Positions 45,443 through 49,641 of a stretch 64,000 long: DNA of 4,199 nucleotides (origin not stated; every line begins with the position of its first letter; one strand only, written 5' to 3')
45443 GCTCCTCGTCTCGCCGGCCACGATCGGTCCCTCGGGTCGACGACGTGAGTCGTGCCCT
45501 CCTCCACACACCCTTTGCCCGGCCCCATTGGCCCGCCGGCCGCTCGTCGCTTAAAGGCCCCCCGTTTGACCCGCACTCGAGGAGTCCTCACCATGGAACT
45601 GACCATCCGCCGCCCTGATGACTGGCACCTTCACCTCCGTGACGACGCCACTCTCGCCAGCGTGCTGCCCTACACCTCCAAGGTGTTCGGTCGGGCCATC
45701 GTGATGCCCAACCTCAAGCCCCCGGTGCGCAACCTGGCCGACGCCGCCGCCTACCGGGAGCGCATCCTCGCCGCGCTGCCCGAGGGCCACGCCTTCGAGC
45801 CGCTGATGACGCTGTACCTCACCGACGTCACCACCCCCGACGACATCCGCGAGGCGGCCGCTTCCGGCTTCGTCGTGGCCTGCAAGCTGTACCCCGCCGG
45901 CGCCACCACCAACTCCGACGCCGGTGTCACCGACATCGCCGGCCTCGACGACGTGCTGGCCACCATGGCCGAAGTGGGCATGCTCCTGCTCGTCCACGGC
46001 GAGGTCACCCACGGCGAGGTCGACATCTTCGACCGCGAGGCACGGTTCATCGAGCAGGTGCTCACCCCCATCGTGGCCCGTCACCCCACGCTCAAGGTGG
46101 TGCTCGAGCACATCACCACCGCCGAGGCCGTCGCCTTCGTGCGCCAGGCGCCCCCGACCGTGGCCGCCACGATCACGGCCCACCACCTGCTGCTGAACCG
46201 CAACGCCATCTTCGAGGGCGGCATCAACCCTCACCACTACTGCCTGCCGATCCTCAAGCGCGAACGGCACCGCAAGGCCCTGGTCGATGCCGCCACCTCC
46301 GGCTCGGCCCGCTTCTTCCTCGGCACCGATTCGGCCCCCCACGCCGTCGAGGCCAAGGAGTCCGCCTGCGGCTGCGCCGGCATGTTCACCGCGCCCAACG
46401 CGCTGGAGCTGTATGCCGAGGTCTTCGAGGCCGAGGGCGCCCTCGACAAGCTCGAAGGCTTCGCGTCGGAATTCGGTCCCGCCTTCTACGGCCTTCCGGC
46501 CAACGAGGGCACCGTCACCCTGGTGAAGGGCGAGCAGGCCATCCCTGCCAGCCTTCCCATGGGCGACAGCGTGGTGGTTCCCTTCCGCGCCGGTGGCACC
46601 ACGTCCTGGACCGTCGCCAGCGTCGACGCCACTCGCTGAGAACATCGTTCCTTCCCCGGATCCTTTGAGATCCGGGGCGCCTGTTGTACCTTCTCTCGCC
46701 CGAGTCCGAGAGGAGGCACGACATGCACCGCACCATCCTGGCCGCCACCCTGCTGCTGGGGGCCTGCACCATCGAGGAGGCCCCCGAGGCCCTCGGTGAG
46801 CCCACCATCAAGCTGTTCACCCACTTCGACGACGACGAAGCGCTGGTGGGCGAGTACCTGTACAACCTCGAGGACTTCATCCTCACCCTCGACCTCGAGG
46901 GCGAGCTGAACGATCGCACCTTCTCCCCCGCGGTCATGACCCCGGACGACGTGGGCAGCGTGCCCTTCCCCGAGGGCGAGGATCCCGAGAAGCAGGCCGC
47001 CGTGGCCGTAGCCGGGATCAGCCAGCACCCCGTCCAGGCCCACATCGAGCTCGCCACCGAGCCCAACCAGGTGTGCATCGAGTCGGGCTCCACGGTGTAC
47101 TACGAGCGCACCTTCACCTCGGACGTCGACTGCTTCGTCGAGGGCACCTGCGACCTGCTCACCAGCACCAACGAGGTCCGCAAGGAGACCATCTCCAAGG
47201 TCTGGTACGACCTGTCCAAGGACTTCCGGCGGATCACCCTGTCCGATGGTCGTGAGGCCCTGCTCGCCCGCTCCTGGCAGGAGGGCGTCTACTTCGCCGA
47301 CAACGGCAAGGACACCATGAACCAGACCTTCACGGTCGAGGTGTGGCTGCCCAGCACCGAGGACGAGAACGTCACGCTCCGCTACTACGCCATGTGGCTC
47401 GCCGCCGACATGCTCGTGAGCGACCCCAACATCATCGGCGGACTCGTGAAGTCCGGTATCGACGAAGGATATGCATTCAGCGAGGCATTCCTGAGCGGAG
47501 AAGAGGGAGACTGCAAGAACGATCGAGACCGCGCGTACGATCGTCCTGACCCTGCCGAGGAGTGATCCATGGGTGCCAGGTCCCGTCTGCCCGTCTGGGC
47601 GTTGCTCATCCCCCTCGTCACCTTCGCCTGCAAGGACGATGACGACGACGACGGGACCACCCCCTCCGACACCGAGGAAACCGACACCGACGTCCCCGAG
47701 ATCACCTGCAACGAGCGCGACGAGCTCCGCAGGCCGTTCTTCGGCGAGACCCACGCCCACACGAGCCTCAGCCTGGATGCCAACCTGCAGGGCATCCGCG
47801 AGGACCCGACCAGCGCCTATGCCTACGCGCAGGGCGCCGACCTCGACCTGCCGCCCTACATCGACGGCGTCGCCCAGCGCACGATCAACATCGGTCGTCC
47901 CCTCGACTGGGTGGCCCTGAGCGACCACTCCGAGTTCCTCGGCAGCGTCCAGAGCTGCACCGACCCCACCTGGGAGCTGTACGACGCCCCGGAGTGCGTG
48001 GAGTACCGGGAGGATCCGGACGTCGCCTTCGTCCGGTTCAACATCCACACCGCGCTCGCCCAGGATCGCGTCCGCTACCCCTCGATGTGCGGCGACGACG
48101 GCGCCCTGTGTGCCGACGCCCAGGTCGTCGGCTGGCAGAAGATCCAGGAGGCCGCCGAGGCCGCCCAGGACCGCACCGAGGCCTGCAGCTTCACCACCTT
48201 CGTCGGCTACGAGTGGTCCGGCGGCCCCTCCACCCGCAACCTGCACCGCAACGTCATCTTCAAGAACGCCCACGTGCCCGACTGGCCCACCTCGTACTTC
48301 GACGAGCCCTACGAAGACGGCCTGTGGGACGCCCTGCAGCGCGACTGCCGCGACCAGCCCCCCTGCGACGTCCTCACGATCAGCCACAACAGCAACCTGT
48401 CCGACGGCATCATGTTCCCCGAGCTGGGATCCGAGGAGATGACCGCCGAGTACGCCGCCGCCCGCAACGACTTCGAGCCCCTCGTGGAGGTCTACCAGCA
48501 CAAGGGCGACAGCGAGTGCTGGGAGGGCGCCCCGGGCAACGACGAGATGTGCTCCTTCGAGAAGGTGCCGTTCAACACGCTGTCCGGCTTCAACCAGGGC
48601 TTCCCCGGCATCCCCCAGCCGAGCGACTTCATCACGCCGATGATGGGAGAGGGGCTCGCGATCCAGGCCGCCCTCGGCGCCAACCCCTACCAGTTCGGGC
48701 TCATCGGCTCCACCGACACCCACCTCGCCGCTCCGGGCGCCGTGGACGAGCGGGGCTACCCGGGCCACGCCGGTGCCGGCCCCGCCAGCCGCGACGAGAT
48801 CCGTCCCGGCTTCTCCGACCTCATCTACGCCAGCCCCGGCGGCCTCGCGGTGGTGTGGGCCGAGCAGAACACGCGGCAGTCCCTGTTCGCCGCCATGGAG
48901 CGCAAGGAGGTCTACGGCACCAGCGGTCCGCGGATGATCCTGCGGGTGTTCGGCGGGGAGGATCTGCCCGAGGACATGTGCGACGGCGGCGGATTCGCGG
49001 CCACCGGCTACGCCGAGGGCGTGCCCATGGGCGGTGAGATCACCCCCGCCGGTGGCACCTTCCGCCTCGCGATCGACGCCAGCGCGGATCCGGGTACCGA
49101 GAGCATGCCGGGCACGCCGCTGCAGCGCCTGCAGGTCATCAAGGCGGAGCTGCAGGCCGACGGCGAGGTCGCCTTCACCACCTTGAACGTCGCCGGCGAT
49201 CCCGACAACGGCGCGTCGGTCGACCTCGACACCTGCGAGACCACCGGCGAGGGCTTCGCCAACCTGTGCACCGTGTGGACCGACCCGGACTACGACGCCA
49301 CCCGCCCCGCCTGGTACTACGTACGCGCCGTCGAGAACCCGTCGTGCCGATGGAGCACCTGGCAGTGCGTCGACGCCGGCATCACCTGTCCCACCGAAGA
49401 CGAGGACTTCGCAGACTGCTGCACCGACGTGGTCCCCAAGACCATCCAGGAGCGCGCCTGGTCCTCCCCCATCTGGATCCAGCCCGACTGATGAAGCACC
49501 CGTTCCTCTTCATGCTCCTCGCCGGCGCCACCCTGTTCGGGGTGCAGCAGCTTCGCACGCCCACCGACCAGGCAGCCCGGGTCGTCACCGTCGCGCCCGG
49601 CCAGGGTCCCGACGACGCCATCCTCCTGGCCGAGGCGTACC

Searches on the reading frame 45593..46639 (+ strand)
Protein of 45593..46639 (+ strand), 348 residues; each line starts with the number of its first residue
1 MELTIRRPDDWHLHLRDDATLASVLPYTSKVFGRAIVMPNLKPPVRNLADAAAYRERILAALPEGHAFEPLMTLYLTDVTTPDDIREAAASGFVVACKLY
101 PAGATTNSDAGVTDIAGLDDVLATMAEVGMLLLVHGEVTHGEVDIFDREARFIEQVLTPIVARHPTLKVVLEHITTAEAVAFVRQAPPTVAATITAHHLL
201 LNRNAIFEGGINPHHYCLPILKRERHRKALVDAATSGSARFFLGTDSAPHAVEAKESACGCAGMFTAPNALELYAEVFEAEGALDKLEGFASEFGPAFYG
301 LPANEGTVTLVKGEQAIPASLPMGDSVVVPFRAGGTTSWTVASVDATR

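Call 15: find_encoding_contigs(protein=window:45593-46639:+, flank=10000, max_places=4)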
Protein window:45593-46639:+ (348 aa): no gene with exactly this product is on record in the collection.

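Call 25: find_homologous_proteins(query=window:45593-46639:+, max_evalue=1e-60)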
Query window:45593-46639:+ (348 aa): 8000 proteins with E <= 1e-60 among 8000 candidates; the best 120 are listed.
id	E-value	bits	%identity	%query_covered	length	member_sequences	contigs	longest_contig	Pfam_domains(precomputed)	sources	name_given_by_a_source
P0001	1.1e-227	773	100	100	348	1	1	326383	-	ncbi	-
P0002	7.6e-159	546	73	99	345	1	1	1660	PF01979.27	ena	-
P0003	7.7e-158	543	73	99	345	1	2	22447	PF01979.27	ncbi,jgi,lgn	jgi:dihydroorotase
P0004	1.9e-157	542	71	99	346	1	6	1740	PF04909.21,PF01979.27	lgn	-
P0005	9.1e-156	536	71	98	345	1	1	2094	PF01979.27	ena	-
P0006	3.0e-155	535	70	98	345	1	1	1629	PF01979.27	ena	-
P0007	6.6e-153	527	69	99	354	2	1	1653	PF01979.27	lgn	-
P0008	1.7e-152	526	69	98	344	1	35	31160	PF04909.21,PF01979.27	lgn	-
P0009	2.6e-152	525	71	98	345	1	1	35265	PF04909.21,PF01979.27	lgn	-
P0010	4.2e-151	521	70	98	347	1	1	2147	PF04909.21,PF01979.27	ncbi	-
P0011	4.9e-151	521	70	97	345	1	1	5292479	PF04909.21,PF01979.27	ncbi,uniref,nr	ncbi:dihydroorotase [Chitinimonas arctica]|uniref:Dihydroorotase n=1 Tax=Chitinimonas arctica TaxID=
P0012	6.7e-150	517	70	98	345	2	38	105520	-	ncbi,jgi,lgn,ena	-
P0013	7.4e-150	517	71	98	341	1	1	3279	PF04909.21,PF01979.27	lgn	-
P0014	7.6e-150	517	68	98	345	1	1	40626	PF04909.21,PF01979.27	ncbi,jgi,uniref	ncbi:dihydroorotase [Chitinimonas sp.]|uniref:dihydroorotase n=1 Tax=Chitinimonas sp. TaxID=1934313 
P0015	1.2e-149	516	-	-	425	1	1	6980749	PF04909.21,PF01979.27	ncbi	ncbi:MAG: hypothetical protein WDW38_003644 [Sanguina aurantia]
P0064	1.2e-146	506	70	97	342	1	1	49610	PF01979.27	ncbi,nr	ncbi:MAG: dihydroorotase [Myxococcales bacterium]|nr:dihydroorotase [Myxococcales bacterium]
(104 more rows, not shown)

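Call 26: find_encoding_contigs(protein=P0001, flank=10000, max_places=3)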
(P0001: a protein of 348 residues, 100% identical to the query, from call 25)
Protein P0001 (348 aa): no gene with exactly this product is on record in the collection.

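Call 27: list_cluster_members(proteins=[P0001, P0003, P0009])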
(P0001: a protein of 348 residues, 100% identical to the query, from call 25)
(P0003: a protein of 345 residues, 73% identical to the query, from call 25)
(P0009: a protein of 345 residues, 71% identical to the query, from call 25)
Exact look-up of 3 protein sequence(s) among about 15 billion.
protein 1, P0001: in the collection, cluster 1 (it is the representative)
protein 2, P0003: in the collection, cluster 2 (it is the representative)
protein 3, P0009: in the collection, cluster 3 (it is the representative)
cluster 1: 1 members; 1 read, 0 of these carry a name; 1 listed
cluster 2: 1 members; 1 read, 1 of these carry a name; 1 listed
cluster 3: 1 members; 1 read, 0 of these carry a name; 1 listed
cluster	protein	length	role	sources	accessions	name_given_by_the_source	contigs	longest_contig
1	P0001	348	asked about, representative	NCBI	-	-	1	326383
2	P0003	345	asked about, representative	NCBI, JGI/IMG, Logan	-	dihydroorotase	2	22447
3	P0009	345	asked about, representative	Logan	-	-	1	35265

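Call 42: find_encoding_contigs(protein=P0003, flank=10000, max_places=2)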
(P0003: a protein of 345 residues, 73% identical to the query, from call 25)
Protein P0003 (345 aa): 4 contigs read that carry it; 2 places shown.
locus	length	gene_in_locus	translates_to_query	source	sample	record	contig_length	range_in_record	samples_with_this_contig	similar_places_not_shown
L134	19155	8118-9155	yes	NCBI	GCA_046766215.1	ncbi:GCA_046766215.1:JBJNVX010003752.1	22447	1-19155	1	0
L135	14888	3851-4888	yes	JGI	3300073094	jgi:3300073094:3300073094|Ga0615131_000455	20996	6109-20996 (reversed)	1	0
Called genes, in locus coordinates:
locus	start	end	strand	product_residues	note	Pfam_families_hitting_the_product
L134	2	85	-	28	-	?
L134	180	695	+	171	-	PF04314:LpqE-like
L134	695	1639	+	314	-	PF02630:SCO1-SenC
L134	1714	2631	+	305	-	-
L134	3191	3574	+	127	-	-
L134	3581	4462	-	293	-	PF15461:BCD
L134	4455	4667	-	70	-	-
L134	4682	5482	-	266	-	PF01036:Bac_rhodopsin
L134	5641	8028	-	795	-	PF20437:LonC_helical, PF13654:AAA_32, PF20436:LonB_AAA-LID, PF05362:Lon_C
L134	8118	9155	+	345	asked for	PF01979:Amidohydro_1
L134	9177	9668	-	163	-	-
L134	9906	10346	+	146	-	-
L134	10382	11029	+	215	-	PF14219:DUF4328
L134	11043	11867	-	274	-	PF03807:F420_oxidored, PF14748:P5CR_dimer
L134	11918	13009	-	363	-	PF03747:ADP_ribosyl_GH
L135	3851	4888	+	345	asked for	PF01979:Amidohydro_1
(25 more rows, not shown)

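Call 43: find_encoding_contigs(protein=P0009, flank=10000, max_places=2)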
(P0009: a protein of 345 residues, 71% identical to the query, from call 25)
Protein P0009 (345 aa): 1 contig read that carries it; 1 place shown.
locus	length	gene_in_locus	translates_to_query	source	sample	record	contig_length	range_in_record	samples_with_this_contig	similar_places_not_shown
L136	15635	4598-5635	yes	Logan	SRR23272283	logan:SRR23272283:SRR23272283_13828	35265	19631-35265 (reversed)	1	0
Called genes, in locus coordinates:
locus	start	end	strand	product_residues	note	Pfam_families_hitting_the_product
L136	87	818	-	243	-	PF00106:adh_short, PF08659:KR, PF13561:adh_short_C2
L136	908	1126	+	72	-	-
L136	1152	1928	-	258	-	-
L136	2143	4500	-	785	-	PF20437:LonC_helical, PF13654:AAA_32, PF20436:LonB_AAA-LID, PF05362:Lon_C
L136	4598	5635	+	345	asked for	PF01979:Amidohydro_1, PF04909:Amidohydro_2 (weak)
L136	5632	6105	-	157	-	-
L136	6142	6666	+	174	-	-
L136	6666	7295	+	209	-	PF09346:SMI1_KNR4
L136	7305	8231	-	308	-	PF00749:tRNA-synt_1c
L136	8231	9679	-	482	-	PF03349:Toluene_X (faint)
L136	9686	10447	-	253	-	PF00082:Peptidase_S8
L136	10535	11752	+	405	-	-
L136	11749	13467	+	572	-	PF13620:CarboxypepD_reg (faint)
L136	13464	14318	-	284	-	PF13509:S1_2, PF17783:WHD_CvfB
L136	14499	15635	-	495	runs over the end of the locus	PF19078:Big_12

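Call 44: find_encoding_contigs(protein=P0064, flank=10000, max_places=2)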
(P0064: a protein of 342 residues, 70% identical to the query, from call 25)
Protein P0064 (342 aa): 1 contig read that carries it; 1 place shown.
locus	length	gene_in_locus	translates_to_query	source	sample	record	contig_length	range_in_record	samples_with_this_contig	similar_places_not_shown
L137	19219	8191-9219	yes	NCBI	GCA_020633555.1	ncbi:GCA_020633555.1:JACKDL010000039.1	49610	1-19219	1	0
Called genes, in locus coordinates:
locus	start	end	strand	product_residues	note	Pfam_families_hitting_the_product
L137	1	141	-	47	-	?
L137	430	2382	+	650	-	-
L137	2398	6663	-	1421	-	-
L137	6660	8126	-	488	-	PF01266:DAO (faint), PF07992:Pyr_redox_2, PF13450:NAD_binding_8 (weak), PF13738:Pyr_redox_3, PF00743:FMO-like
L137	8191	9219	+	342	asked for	PF01979:Amidohydro_1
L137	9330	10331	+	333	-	-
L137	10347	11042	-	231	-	PF01479:S4, PF00849:PseudoU_synth_2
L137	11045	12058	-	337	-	PF08468:MTS_N, PF05175:MTS, PF13649:Methyltransf_25 (weak)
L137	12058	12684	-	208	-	PF02245:Pur_DNA_glyco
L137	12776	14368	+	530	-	PF12795:MscS_porin (weak), PF13229:Beta_helix (weak)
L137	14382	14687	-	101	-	-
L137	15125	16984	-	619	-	PF02412:TSP_3 (faint), PF11617:Cu-binding_MopE (weak)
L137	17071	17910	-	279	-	-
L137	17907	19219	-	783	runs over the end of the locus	PF00384:Molybdopterin, PF01568:Molydop_binding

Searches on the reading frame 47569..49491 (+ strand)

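Call 41: search_protein_families(library=pfam, proteins=[window:47569-49491:+], max_evalue=0.001)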
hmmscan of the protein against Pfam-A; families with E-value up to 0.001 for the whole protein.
window:47569-49491:+ (640 aa): 1 family
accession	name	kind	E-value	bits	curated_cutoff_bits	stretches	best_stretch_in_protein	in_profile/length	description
PF12228.14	DUF3604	-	3.8e-155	518.1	20.4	1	53-639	3-591/591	Protein of unknown function (DUF3604)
